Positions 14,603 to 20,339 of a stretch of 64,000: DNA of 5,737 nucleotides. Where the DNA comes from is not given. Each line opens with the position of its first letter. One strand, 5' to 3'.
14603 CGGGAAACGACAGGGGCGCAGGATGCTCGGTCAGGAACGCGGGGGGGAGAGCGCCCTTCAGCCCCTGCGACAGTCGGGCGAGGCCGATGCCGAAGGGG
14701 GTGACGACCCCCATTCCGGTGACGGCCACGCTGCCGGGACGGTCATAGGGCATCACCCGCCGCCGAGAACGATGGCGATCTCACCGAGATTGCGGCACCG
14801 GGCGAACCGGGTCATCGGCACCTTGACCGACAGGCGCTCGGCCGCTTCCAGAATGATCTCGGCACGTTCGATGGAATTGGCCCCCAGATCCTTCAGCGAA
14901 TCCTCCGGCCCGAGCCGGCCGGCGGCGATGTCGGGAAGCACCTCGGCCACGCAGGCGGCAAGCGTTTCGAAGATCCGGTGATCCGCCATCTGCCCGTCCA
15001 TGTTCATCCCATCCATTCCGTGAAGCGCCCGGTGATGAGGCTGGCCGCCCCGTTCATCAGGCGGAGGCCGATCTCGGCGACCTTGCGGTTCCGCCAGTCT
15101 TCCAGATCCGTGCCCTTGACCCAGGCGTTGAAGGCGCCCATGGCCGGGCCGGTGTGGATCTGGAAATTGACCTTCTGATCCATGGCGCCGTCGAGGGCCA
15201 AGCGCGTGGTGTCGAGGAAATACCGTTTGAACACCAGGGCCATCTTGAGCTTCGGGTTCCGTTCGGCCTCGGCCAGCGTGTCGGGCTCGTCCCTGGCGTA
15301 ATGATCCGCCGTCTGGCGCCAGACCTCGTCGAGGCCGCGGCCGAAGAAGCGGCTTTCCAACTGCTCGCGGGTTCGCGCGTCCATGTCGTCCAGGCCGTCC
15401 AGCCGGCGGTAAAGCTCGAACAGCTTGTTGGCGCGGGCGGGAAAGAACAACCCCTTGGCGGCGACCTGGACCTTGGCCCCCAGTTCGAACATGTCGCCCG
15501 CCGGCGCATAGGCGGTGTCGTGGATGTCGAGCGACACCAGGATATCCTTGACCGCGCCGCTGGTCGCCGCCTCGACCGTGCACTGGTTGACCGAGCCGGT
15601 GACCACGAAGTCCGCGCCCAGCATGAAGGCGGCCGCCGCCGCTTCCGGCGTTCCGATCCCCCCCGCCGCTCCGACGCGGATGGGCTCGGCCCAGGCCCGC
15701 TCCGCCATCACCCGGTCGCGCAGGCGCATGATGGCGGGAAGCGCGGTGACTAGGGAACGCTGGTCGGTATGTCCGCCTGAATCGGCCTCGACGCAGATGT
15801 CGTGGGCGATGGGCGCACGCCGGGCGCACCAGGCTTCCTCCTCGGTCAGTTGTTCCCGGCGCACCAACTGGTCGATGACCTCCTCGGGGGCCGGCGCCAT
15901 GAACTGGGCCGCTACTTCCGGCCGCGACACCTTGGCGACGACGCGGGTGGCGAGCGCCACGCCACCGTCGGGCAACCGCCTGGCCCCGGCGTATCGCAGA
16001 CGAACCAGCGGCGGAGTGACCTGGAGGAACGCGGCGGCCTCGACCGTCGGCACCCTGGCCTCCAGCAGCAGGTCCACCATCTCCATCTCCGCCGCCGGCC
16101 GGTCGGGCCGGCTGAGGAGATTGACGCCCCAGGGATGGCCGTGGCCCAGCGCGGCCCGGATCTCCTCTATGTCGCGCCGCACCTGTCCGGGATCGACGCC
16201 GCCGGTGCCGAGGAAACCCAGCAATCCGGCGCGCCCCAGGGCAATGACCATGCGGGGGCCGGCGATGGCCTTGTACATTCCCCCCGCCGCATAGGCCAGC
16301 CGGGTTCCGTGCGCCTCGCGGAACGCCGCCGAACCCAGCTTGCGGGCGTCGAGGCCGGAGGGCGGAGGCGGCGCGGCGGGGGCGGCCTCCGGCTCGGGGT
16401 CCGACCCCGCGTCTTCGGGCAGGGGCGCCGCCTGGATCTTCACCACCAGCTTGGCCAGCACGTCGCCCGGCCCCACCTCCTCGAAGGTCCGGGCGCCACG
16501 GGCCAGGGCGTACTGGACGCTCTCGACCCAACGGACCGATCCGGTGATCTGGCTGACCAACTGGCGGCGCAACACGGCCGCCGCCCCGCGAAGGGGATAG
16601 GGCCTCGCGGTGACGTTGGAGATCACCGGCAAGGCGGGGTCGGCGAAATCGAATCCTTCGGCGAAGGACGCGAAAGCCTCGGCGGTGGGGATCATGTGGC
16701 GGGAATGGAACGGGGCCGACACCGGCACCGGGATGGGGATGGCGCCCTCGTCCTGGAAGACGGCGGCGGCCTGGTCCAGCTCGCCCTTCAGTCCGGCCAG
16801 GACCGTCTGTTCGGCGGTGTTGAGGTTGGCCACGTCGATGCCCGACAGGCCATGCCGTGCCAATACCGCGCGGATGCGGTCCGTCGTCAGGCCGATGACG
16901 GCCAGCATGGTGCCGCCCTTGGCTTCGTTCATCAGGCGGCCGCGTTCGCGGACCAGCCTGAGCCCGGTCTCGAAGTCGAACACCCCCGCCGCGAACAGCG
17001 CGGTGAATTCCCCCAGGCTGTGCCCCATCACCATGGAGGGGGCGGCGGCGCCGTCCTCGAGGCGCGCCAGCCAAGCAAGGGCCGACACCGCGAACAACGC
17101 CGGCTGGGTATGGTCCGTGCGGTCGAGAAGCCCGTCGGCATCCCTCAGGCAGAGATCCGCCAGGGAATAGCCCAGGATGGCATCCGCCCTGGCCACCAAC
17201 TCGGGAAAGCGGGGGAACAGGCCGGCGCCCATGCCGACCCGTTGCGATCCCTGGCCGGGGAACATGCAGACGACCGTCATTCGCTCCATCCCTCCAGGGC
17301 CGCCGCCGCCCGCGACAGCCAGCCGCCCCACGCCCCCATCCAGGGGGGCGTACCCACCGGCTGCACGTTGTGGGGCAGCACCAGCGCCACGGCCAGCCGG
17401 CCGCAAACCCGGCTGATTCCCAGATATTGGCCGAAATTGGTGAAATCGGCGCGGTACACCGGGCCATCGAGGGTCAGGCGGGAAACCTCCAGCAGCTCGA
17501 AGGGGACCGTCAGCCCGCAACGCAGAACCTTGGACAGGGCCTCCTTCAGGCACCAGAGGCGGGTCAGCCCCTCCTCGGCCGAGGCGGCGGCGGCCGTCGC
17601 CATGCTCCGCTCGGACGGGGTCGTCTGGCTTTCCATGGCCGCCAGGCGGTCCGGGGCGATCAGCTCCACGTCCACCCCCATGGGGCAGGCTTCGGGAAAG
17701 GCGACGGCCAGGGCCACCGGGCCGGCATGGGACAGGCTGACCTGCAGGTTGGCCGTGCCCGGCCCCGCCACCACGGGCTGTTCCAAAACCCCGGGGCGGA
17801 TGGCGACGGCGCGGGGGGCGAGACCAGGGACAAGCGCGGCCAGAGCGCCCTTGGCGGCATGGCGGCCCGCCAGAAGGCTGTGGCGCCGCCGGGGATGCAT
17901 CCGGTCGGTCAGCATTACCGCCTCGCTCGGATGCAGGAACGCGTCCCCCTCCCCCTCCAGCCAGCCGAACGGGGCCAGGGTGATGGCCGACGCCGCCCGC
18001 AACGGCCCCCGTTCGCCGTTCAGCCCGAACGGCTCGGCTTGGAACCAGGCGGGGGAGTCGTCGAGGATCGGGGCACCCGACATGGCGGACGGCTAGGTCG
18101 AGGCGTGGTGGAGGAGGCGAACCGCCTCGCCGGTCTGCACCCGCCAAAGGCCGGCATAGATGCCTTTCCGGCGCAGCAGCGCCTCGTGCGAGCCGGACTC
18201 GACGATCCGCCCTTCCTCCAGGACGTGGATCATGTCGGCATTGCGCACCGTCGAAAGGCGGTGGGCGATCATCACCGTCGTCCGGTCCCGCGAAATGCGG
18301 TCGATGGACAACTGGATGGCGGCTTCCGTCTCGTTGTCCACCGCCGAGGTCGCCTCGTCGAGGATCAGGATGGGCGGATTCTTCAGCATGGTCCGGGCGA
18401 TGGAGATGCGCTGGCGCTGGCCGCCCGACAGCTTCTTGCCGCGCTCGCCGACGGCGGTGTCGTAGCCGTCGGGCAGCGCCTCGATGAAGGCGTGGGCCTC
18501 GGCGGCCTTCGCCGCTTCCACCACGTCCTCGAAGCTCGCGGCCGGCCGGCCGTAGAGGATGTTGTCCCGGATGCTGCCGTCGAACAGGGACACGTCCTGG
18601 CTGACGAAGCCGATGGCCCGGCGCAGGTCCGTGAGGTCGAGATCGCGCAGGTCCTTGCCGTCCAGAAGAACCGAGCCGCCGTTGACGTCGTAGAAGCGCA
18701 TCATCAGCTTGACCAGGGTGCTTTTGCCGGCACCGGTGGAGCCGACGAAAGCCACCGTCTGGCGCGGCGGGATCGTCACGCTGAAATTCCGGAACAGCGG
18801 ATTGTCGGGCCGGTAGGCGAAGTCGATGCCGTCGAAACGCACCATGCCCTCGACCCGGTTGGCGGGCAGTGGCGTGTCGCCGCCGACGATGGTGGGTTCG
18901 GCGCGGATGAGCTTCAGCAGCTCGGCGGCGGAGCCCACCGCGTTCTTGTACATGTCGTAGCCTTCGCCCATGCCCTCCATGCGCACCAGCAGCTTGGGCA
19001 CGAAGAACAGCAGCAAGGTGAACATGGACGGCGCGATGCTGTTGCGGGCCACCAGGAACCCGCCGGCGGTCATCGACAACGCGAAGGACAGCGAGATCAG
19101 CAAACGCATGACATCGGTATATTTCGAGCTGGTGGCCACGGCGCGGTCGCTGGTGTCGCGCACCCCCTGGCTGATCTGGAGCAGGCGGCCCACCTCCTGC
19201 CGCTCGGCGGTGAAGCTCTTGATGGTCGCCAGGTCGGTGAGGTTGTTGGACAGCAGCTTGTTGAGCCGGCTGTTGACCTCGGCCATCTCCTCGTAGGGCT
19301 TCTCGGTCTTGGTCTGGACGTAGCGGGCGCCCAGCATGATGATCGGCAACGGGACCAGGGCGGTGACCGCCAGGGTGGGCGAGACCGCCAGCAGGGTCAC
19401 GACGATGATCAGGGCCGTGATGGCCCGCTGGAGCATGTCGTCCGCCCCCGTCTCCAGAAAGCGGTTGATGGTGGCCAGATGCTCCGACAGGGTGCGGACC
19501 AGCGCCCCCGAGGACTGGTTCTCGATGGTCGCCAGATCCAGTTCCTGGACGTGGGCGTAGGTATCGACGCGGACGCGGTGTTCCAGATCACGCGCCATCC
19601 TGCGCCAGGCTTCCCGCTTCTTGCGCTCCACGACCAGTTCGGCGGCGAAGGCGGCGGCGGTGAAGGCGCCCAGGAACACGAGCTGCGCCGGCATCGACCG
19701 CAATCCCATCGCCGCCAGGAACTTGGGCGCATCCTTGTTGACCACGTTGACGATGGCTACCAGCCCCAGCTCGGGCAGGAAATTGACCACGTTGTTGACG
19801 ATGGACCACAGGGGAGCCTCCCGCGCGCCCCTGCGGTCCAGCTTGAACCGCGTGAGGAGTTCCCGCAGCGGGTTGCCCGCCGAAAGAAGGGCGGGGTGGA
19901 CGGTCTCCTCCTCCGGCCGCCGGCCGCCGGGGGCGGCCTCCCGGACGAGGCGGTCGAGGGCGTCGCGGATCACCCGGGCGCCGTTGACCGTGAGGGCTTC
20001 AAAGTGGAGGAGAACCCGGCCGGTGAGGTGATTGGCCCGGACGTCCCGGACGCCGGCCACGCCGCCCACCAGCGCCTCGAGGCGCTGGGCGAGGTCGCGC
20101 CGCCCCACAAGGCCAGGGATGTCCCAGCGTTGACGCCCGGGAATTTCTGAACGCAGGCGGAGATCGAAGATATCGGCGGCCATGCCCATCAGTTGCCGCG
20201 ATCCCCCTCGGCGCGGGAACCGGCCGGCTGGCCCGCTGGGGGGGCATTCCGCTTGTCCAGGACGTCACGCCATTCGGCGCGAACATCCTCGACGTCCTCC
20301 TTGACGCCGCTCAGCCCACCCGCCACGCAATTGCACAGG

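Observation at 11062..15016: HMGS beta-branching cassette with a single crotonase and a SnoaL-like protein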

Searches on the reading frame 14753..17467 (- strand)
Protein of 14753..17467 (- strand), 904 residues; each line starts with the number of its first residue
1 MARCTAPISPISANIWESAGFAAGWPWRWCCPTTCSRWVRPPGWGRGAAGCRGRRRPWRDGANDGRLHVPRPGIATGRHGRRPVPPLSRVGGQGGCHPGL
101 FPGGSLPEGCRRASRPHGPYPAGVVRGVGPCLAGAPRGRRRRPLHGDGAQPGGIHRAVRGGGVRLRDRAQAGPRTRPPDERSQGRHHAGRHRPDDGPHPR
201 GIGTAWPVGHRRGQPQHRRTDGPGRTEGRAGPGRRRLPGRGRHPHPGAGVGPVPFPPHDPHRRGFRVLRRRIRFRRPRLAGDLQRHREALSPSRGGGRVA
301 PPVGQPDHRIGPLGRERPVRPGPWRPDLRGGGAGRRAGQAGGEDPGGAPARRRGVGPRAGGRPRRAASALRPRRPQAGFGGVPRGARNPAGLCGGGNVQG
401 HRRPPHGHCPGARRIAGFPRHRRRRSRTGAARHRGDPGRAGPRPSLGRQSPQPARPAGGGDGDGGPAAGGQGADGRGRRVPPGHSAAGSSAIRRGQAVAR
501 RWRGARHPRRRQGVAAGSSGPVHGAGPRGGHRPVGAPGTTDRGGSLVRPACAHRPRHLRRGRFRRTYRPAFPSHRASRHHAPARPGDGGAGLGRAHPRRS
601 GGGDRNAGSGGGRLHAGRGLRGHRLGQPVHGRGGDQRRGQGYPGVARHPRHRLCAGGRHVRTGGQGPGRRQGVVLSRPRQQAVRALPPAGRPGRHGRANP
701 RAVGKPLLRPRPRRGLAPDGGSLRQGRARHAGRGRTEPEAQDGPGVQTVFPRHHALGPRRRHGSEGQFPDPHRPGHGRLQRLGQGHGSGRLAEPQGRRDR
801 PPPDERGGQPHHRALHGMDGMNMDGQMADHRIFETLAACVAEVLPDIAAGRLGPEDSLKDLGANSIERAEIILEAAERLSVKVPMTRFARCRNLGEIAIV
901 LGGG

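Call 4: search_protein_families(library=pfam, proteins=[window:14753-17467:-], max_evalue=0.01)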
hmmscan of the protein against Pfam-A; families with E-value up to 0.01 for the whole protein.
window:14753-17467:- (904 aa): 1 family
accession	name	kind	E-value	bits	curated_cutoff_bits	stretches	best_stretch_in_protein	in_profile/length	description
PF00550.31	PP-binding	-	6e-10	39.7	20.8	1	835-898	2-64/67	Phosphopantetheine attachment site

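Call 9: search_protein_families(library=pfam, proteins=[window:15004-17301:-], max_evalue=0.001)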
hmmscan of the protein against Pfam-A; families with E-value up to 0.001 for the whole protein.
window:15004-17301:- (765 aa): 3 families
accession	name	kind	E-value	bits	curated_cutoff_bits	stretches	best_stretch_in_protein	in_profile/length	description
PF21607.2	FabD_helical_ins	-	2.9e-26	91.9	27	1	635-713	2-80/80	[Acyl-carrier-protein] S-malonyltransferase, inserted helical domain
PF00698.26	Acyl_transf_1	-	7.5e-26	91.8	32.7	1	13-286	3-275/319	Acyl transferase domain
PF03060.21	NMO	-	1.4e-09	38.2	28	1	339-595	16-248/331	Nitronate monooxygenase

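Call 29: search_protein_families(library=ncbifam, proteins=[window:15004-17301:-], max_evalue=0.001)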
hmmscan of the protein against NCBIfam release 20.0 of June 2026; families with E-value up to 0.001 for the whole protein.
window:15004-17301:- (765 aa): 10 families
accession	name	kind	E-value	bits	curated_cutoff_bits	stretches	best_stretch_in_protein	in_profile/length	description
TIGR02814.1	pfaD_fam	subfamily_domain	1.4e-186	620.6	449.25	1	319-756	3-441/444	PfaD family polyunsaturated fatty acid/polyketide biosynthesis protein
TIGR00128.1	fabD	equivalog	1.4e-84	284.1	260.9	1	10-290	3-287/290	ACP S-malonyltransferase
TIGR03131.1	malonate_mdcH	equivalog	5.8e-54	183.5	297.9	1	11-289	2-275/297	malonate decarboxylase subunit epsilon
NF045894.1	PKS_plus_SDR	equivalog_domain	5.1e-51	173.5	1740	1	8-289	530-814/1515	type I polyketide synthase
TIGR02813.1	omega_3_PfaA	subfamily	6.2e-37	126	1010.1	1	7-291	578-881/2582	polyketide-type polyunsaturated fatty acid synthase PfaA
NF041183.1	Pks2_ls1_myc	equivalog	5.4e-21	73.2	2400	1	10-289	533-813/2086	sulfolipid-1 biosynthesis phthioceranic/hydroxyphthioceranic acid synthase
NF040607.1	mycolic_Pks13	equivalog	1.3e-16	59.3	2100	1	10-282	665-946/1680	polyketide synthase Pks13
NF037940.1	PKS_MbtD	equivalog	6e-16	57.7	1150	1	12-276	94-360/978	mycobactin polyketide synthase MbtD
NF037941.1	PKS_NbtC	equivalog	1.6e-15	56.2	1150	1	11-209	98-302/1027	nocobactin polyketide synthase NbtC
TIGR03151.1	enACPred_II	equivalog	6.9e-12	45.3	453.1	2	340-424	17-95/307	enoyl-[acyl-carrier-protein] reductase FabK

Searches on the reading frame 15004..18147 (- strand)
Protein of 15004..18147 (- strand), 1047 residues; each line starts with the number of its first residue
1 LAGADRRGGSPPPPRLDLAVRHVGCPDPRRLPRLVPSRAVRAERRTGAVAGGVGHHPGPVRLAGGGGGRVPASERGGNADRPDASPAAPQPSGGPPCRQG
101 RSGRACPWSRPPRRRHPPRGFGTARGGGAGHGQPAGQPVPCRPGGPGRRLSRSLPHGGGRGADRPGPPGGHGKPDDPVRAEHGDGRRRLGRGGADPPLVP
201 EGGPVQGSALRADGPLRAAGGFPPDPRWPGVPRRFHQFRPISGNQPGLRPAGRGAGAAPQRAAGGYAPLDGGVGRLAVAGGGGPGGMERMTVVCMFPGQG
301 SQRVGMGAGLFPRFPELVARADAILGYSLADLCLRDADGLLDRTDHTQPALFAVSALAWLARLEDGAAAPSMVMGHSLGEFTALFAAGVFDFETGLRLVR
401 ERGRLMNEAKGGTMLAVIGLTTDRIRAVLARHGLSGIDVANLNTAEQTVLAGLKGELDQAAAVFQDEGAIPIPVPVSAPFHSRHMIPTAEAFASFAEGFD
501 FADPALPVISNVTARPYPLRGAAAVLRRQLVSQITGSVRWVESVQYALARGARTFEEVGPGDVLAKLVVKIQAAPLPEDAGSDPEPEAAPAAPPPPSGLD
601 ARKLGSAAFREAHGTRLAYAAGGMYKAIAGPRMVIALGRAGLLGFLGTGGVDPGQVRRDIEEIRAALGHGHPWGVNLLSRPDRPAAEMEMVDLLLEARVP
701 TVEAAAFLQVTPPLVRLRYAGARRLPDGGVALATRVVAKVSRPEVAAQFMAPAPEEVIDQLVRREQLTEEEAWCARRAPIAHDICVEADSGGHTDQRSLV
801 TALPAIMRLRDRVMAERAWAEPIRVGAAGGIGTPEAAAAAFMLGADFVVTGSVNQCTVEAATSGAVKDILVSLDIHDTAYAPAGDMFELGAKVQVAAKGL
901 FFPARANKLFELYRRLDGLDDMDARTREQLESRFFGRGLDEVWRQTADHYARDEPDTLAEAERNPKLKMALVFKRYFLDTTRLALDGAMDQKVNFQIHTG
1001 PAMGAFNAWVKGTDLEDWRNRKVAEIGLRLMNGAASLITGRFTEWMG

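Call 4: search_protein_families(library=pfam, proteins=[window:15004-18147:-], max_evalue=0.01)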
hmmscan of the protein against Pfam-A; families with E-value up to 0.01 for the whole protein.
window:15004-18147:- (1047 aa): 3 families
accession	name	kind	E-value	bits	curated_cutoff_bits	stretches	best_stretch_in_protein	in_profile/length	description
PF21607.2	FabD_helical_ins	-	4.6e-26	91.3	27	1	917-995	2-80/80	[Acyl-carrier-protein] S-malonyltransferase, inserted helical domain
PF00698.26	Acyl_transf_1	-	1.5e-25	90.8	32.7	1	295-568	3-275/319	Acyl transferase domain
PF03060.21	NMO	-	2.6e-09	37.3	28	1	621-877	16-248/331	Nitronate monooxygenase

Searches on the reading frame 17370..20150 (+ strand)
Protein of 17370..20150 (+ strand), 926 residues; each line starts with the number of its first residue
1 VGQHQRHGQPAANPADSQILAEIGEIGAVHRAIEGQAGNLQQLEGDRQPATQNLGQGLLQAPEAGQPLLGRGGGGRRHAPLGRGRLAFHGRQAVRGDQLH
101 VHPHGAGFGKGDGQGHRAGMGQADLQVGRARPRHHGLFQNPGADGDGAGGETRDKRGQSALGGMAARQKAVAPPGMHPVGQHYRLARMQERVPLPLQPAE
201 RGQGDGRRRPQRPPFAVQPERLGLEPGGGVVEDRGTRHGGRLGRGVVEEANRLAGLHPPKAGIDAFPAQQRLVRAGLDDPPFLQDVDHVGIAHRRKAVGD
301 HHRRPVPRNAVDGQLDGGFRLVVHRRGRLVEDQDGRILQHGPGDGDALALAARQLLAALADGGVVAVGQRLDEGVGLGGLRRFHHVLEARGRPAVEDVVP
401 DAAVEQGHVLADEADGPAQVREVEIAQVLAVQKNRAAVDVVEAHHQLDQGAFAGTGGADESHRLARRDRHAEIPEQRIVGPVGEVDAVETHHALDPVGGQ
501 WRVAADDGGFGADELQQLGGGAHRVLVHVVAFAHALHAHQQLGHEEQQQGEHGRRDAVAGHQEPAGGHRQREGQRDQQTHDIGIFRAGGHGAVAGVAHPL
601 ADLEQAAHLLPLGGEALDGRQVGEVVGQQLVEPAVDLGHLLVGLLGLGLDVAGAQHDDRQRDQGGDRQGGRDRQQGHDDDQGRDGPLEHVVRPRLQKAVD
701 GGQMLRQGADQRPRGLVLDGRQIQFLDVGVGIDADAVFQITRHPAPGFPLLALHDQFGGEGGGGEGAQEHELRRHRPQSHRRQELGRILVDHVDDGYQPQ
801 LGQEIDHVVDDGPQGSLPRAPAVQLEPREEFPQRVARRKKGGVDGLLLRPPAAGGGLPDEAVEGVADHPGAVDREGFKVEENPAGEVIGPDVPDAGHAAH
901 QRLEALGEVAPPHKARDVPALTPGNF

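Call 4: search_protein_families(library=pfam, proteins=[window:17370-20150:+], max_evalue=0.01)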
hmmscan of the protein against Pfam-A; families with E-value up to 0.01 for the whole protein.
window:17370-20150:+ (926 aa): 1 family
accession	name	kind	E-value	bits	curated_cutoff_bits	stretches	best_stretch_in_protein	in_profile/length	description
PF17636.7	UL21a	-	0.0078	16.7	27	1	773-821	41-89/123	Viral Unique Long protein 21a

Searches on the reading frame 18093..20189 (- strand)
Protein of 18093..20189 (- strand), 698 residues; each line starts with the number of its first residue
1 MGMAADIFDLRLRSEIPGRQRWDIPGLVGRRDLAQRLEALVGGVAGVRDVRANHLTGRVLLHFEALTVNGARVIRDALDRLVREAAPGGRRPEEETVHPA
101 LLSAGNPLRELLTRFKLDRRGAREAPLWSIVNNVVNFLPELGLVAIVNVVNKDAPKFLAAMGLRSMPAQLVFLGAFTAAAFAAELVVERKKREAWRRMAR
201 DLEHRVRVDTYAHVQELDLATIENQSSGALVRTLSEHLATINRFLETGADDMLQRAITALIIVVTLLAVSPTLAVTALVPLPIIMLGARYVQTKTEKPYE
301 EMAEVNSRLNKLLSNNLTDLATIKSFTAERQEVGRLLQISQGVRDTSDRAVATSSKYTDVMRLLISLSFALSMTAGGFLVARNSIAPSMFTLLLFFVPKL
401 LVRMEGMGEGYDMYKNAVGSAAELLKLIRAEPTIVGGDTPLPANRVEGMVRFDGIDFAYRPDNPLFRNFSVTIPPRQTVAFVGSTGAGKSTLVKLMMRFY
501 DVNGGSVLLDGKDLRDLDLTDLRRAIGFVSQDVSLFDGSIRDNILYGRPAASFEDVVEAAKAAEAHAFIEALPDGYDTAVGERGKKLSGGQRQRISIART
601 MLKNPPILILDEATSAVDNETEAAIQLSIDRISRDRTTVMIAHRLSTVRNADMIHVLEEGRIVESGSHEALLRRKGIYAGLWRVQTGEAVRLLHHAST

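Call 4: search_protein_families(library=pfam, proteins=[window:18093-20189:-], max_evalue=0.01)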
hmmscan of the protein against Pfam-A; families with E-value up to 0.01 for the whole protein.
window:18093-20189:- (698 aa): 6 families
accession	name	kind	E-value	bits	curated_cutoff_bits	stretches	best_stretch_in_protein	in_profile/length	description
PF00005.33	ABC_tran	-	1.5e-33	116.7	25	1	467-615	2-137/137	ABC transporter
PF00664.28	ABC_membrane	-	1.1e-26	94.5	28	1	129-396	8-267/274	ABC transporter transmembrane region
PF02463.25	SMC_N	-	4.4e-06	26.7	40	1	493-655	97-209/220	RecF/RecN/SMC N terminal domain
PF19991.5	HMA_2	-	2.2e-05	24.9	30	1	10-68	8-66/154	Heavy metal associated domain 2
PF13401.12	AAA_22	-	0.003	18.3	27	0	478-615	7-95/130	AAA domain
PF13555.12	AAA_29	-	0.0078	16.4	27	0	466-493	12-39/61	P-loop containing region of AAA domain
